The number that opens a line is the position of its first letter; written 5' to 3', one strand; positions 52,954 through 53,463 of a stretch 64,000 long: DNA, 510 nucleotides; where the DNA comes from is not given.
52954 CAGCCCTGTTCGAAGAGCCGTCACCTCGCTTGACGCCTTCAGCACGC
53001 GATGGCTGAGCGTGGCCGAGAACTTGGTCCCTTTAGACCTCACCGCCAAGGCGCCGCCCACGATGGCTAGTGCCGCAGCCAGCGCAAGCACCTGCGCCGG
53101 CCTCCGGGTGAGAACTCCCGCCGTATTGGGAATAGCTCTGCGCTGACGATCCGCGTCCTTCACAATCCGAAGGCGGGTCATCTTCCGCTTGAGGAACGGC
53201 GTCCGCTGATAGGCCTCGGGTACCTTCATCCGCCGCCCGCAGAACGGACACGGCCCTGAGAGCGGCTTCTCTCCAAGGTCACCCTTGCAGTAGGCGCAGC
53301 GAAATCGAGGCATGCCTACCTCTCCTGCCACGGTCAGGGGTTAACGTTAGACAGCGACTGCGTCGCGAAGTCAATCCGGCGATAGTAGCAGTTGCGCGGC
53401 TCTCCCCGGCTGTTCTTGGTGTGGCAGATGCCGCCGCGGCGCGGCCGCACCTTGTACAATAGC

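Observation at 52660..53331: Pseudopilin (GspG-like) domain anchored by a zinc-ribbon + ordinary TM helix instead of a prepilin leader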

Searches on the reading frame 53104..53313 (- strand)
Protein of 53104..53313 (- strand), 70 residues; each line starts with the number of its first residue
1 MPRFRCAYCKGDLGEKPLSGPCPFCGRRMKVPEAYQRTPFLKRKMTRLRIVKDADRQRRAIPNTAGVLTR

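Call 73: search_solved_structures(query=A7, max_evalue=10, show_alignments=0)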
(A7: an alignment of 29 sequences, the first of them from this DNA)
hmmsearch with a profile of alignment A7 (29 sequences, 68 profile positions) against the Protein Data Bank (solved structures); distinct sequences matched with E-value up to 10: 34.
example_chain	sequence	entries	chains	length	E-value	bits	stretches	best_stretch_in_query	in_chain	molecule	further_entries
1mey_C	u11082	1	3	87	0.00098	22.6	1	15-42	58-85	CONSENSUS ZINC FINGER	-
1vd4_A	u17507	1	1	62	0.0025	21.3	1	2-18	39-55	Transcription initiation factor IIE, alpha subunit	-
2jne_A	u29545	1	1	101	0.0039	20.7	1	1-25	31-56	Hypothetical protein yfgJ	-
2i13_A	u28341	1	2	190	0.0064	20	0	17-37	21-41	Aart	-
2m0d_A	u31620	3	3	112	0.015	18.8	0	16-36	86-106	Zinc finger and BTB domain-containing protein 17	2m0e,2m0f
2jrp_A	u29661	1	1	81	0.043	17.3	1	1-27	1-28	Putative cytoplasmic protein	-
1ur6_B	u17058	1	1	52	0.15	15.6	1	5-25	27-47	POTENTIAL TRANSCRIPTIONAL REPRESSOR NOT4HP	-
5gpy_A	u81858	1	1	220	0.2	15.1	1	2-18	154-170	General transcription factor IIE subunit 1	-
29tk_W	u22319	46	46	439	0.26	14.8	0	2-18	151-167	General transcription factor IIE subunit 1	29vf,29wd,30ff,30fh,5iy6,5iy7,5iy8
7nvx_W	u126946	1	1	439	0.26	14.8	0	2-18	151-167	General transcription factor IIE subunit 1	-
8byq_W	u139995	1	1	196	0.29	14.7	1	2-18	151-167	General transcription factor IIE subunit 1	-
1e4u_A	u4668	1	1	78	0.33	14.5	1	5-25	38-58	TRANSCRIPTIONAL REPRESSOR NOT4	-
5xxb_o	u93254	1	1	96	0.37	14.3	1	2-52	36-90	Ribosomal protein eL43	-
6seh_C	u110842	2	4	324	0.38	14.3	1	15-62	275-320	Structure-specific endonuclease subunit SLX1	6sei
9e6q_Ai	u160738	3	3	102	0.45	14.1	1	2-28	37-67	Large ribosomal subunit protein eL43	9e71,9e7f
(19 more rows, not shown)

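Call 74: search_protein_families(library=pfam, alignment_id=A7, max_evalue=0.05)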
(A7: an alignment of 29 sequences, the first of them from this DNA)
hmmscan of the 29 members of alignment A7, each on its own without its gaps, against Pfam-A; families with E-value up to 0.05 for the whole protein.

A. member 1, seq(70 aa): 1 family
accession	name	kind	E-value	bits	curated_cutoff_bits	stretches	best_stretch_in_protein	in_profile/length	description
PF04810.20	zf-Sec23_Sec24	-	0.012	16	25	0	22-35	26-39/39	Sec23/Sec24 zinc finger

B. families by the number of members that match (of 29 scanned): 74 families (the first 25 are shown)
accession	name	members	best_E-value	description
PF18912.6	DZR_2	21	0.00037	Double zinc ribbon domain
PF13717.11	Zn_ribbon_4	15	0.00019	zinc-ribbon domain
PF13248.11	Zn_ribbon_3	14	1.3e-06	zinc-ribbon domain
PF12773.13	DZR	11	0.004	Double zinc ribbon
PF24460.1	DUF7575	10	3.8e-05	Domain of unknown function (DUF7575)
PF23548.1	Zn_ribbon_FGT1_2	9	5.4e-05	FORGETTER1 second zinc ribbon domain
PF24441.1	DUF7560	9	0.00011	Family of unknown function (DUF7560)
PF05605.18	zf-Di19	8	0.00015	Drought induced 19 protein (Di19), zinc-binding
PF07191.17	Zn_ribbon_6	8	0.012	Double zinc ribbon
PF14255.11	Cys_rich_CPXG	8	0.013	Cysteine-rich CPXCG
PF04810.20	zf-Sec23_Sec24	6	0.0004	Sec23/Sec24 zinc finger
PF23454.1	Zn_ribbon_Brz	6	0.00052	Transcriptional regulator Brz zinc beta ribbon domain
PF21349.2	RUBY_RBDX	6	0.00089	Rubrerythrin, rubredoxin-like domain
PF01155.25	HypA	5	0.0061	Hydrogenase/urease nickel incorporation, metallochaperone, hypA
PF13240.11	Zn_Ribbon_1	4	0.00038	zinc-ribbon domain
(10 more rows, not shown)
